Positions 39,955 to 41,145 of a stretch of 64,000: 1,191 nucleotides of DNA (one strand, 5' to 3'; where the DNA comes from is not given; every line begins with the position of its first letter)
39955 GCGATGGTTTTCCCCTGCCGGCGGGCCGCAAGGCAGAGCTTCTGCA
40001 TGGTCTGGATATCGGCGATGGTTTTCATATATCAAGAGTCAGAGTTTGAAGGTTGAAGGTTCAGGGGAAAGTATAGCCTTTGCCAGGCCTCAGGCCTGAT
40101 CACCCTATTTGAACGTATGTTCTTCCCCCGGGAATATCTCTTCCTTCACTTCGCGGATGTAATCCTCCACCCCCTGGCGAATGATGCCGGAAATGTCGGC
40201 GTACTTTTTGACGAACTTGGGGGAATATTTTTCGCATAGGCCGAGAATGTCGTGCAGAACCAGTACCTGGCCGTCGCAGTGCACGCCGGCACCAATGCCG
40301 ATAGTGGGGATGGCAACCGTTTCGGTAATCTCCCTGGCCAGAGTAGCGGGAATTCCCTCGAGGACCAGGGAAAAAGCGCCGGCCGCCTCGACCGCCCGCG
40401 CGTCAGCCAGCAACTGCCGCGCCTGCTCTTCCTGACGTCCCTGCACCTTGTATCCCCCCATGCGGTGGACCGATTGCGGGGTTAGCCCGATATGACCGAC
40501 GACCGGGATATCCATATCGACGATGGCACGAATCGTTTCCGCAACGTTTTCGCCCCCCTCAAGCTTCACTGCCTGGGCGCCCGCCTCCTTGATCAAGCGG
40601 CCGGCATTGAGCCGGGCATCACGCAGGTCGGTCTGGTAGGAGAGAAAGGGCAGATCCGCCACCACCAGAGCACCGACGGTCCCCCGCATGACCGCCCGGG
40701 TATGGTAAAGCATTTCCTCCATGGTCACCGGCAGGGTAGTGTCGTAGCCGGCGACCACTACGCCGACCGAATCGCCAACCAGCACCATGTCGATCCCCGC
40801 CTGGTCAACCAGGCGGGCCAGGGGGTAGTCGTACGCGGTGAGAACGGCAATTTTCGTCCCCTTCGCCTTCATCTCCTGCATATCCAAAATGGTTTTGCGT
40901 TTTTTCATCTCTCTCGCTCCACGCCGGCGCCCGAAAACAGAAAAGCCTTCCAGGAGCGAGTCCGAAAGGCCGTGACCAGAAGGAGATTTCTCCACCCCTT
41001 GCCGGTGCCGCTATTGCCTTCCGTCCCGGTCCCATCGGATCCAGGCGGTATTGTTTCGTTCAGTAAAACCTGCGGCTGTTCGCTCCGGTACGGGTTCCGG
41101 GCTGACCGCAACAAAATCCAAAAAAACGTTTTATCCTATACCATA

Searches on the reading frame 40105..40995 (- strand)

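Call 43: search_protein_families(library=pfam, proteins=[window:40105-40995:-], max_evalue=0.00001)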
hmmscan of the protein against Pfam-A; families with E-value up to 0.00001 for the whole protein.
window:40105-40995:- (296 aa): 1 family
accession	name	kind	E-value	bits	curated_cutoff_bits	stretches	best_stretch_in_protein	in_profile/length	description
PF02548.21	Pantoate_transf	-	2.9e-118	394.4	28.7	1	34-290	2-258/259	Ketopantoate hydroxymethyltransferase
